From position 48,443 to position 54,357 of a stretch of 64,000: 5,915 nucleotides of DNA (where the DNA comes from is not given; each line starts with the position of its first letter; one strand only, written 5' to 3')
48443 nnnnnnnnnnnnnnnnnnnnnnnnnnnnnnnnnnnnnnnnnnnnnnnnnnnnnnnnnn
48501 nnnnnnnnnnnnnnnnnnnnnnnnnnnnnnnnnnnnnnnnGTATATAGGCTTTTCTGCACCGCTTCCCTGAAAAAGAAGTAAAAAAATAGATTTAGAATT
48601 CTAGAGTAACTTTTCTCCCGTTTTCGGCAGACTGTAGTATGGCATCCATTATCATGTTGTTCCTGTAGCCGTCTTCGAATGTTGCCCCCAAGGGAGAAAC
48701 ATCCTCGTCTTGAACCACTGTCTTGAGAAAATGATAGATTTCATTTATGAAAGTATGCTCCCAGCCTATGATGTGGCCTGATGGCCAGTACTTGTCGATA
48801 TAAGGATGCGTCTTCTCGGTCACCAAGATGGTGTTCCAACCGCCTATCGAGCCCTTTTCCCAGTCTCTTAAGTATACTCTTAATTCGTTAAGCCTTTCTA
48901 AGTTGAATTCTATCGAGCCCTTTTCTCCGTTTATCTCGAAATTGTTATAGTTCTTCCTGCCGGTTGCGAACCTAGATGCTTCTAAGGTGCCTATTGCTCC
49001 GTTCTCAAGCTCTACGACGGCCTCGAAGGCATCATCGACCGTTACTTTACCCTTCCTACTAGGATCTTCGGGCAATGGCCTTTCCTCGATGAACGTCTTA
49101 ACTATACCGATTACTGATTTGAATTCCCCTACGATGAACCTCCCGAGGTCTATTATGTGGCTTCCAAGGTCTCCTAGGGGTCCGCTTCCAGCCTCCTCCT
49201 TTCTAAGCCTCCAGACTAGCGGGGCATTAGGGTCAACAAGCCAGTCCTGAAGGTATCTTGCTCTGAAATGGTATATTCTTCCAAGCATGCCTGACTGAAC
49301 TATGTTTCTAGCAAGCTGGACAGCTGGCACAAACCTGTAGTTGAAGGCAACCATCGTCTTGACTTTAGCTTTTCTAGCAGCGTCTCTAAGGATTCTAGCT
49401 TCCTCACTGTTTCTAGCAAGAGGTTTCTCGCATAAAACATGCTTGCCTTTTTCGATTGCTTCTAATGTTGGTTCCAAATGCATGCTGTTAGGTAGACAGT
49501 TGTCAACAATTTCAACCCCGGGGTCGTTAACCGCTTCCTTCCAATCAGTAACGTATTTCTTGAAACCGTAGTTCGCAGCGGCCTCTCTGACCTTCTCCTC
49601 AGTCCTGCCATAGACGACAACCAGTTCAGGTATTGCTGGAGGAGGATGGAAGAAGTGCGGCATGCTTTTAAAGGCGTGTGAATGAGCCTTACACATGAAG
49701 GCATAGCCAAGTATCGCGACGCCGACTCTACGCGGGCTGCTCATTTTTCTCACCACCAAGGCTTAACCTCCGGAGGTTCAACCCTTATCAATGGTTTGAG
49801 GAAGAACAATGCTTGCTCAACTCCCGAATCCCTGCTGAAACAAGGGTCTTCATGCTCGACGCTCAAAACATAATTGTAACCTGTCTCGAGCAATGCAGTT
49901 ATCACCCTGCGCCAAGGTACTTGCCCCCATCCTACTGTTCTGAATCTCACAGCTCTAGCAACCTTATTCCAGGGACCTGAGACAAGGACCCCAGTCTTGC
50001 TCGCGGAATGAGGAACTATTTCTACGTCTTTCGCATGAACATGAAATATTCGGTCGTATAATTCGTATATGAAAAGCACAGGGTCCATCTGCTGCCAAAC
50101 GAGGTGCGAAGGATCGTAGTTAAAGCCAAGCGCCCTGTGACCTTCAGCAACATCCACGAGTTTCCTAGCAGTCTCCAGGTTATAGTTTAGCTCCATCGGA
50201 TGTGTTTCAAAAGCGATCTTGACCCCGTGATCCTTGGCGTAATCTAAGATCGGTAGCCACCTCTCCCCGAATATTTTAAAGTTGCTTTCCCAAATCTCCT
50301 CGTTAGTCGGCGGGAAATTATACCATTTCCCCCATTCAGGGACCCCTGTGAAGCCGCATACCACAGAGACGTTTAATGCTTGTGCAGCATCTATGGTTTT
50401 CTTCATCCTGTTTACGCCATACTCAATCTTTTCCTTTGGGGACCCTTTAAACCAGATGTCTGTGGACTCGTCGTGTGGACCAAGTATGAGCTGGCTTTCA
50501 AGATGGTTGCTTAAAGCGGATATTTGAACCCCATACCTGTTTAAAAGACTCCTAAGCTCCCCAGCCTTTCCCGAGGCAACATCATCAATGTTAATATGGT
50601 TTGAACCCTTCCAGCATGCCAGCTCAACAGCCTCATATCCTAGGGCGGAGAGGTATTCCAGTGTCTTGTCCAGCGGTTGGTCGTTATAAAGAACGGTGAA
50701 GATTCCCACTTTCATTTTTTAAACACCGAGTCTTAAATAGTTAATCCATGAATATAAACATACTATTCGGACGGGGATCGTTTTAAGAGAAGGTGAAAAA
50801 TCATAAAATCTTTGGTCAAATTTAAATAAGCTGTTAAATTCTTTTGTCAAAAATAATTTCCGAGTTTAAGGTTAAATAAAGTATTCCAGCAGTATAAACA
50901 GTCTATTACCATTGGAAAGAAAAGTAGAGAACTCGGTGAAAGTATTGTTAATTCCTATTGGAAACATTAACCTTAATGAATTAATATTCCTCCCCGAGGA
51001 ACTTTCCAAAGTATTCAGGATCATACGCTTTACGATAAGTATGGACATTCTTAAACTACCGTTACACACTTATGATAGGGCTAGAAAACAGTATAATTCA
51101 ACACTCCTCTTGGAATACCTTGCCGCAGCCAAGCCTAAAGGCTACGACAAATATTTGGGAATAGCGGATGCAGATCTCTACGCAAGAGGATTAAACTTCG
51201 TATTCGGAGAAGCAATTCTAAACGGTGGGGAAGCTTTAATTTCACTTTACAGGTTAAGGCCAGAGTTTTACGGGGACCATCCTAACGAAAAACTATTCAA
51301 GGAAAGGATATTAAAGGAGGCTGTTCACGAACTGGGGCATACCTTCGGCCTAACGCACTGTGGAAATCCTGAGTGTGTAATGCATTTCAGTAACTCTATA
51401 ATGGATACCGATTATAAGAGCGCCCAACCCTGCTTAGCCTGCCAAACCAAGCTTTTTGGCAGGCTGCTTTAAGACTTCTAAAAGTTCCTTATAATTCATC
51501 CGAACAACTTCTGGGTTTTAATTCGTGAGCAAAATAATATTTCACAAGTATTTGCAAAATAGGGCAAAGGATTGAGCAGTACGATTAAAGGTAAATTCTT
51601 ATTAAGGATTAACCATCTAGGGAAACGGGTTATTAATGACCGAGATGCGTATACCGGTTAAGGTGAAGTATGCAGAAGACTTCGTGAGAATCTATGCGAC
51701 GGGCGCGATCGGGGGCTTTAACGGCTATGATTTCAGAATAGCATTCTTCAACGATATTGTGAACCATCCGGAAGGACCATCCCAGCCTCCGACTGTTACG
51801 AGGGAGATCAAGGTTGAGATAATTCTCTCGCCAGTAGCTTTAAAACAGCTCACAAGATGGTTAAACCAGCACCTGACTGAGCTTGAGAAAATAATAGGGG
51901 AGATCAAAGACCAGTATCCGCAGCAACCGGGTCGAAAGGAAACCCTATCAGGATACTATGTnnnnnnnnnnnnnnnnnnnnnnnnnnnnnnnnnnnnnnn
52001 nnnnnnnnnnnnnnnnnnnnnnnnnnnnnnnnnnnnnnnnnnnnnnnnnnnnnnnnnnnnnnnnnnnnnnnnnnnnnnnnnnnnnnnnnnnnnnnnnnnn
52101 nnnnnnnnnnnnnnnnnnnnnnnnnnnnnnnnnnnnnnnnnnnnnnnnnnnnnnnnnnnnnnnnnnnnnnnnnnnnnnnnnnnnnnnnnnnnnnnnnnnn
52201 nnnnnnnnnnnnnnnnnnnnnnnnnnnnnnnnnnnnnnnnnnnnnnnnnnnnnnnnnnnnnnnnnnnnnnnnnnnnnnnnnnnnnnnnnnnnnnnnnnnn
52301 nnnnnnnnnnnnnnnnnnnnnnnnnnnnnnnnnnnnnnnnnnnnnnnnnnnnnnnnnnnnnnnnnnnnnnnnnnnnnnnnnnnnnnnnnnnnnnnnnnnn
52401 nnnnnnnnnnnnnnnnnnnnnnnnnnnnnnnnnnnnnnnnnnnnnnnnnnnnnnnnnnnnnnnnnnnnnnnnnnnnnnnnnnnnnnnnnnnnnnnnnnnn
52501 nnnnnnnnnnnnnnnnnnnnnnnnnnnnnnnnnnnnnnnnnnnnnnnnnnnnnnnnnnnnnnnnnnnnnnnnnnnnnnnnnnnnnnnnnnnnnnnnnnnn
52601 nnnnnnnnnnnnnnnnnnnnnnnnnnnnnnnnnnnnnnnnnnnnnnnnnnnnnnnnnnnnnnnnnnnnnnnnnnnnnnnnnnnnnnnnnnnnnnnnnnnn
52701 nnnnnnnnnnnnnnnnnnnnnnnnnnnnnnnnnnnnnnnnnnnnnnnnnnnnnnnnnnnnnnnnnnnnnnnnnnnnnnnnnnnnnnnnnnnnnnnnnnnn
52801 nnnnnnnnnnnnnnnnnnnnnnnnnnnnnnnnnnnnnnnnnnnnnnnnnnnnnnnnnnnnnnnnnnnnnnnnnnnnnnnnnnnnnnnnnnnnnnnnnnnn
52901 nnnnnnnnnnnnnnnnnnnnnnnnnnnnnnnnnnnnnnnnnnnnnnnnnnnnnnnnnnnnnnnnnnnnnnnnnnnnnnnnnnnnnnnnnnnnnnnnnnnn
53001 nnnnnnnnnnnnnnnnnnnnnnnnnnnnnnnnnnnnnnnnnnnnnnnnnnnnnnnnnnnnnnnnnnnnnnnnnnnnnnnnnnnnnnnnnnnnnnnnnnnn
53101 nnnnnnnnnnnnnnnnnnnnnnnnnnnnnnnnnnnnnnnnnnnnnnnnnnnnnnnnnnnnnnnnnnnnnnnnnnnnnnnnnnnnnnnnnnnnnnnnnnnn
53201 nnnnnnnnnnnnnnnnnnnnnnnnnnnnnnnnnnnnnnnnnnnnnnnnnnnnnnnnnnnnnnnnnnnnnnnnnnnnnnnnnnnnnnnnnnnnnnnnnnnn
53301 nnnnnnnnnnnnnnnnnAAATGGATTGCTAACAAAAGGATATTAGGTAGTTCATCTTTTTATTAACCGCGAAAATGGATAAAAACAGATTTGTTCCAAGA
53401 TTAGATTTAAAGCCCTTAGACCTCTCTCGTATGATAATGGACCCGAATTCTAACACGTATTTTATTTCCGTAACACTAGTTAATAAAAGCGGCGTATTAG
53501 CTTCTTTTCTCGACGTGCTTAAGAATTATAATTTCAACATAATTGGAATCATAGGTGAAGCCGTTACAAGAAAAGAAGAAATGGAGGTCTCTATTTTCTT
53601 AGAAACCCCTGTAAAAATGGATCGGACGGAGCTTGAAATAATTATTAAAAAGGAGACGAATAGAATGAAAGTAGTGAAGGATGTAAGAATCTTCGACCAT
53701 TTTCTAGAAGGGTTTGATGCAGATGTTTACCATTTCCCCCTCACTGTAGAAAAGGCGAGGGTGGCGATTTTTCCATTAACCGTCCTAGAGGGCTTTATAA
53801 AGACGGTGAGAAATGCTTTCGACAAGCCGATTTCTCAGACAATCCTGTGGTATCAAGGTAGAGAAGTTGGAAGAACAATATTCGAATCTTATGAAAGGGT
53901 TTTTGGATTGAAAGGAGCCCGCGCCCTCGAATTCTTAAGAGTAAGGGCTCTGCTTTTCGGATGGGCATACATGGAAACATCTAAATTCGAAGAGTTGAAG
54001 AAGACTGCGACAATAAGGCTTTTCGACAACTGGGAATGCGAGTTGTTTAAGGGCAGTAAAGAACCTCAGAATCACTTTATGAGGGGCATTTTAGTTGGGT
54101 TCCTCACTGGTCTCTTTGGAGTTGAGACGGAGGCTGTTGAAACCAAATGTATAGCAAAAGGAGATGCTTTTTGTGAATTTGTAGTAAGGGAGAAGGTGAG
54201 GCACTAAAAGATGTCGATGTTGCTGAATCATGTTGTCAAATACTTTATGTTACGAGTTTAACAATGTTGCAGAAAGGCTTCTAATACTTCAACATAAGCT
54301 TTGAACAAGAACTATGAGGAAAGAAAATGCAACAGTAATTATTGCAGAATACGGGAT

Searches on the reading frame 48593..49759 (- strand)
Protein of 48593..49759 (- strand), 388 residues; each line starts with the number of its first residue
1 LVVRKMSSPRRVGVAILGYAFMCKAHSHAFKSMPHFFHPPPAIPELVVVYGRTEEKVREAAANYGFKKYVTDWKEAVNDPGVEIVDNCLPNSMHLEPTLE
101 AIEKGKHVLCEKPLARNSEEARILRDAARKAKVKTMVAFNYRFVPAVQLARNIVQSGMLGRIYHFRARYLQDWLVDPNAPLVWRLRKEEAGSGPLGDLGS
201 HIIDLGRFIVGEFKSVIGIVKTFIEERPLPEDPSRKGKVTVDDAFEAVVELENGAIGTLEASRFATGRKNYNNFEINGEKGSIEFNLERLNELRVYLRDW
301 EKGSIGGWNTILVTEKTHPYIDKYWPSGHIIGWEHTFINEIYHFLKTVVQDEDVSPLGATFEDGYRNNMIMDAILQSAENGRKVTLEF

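Call 20: search_protein_families(library=pfam, proteins=[window:48593-49759:-], max_evalue=0.001)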
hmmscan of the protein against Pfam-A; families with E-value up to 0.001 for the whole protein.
window:48593-49759:- (388 aa): 3 families
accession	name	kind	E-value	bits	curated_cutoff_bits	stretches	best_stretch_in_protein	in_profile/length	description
PF22725.1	GFO_IDH_MocA_C3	-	1.9e-33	115.5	27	1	147-284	1-124/124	GFO/IDH/MocA C-terminal domain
PF02894.22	GFO_IDH_MocA_C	-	6.5e-26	91.9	22.9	1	154-386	4-218/218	Oxidoreductase family, C-terminal alpha/beta domain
PF01408.29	GFO_IDH_MocA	-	4.2e-21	76.3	24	1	13-139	2-120/120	Oxidoreductase family, NAD-binding Rossmann fold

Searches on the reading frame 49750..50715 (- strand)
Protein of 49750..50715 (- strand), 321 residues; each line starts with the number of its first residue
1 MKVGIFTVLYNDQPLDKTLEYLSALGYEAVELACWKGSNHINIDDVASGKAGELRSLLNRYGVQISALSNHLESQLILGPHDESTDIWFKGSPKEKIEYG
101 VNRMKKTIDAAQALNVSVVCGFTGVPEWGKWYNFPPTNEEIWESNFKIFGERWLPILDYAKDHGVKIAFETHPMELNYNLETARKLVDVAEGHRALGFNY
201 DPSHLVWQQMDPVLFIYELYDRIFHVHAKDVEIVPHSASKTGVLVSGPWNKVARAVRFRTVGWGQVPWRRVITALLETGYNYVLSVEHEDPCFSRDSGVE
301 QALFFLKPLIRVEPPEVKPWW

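Call 20: search_protein_families(library=pfam, proteins=[window:49750-50715:-], max_evalue=0.001)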
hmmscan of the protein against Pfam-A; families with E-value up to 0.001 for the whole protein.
window:49750-50715:- (321 aa): 1 family
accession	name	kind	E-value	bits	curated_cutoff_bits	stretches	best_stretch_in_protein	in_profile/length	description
PF01261.30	AP_endonuc_2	-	6.3e-40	137.9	31.1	1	20-308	2-248/249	Xylose isomerase-like TIM barrel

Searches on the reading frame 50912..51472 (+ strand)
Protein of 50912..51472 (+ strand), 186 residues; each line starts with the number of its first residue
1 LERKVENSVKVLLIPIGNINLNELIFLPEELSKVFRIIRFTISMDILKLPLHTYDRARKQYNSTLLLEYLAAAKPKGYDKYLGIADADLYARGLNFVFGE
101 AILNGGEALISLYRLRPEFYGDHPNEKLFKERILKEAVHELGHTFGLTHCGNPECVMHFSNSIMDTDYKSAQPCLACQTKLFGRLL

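Call 50: search_protein_families(library=pfam, proteins=[window:50912-51472:+], max_evalue=0.001)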
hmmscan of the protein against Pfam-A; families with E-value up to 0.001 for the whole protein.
window:50912-51472:+ (186 aa): 2 families
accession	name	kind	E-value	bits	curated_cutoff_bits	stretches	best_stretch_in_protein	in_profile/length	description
PF07998.17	Peptidase_M54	-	1.4e-28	100.6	24.4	1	53-181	60-192/194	Peptidase family M54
PF00413.30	Peptidase_M10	-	0.00033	21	24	1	136-162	111-137/159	Matrixin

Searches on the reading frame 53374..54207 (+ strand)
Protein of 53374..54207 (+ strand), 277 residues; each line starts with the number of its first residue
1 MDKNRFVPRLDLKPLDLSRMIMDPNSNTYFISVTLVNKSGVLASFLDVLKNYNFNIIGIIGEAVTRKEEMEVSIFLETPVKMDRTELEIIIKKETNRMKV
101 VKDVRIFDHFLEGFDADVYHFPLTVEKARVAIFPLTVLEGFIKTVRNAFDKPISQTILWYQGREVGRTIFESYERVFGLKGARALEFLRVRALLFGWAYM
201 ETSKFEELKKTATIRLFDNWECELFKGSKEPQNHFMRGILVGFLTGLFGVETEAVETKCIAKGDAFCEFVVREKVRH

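Call 20: search_protein_families(library=pfam, proteins=[window:53374-54207:+], max_evalue=0.001)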
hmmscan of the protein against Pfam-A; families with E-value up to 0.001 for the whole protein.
window:53374-54207:+ (277 aa): 2 families
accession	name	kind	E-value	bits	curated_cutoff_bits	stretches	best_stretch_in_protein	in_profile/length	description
PF02830.23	V4R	-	1.2e-14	54.6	31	1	214-272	3-61/62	V4R domain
PF01842.31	ACT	-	0.00015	21.9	27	1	30-90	2-61/66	ACT domain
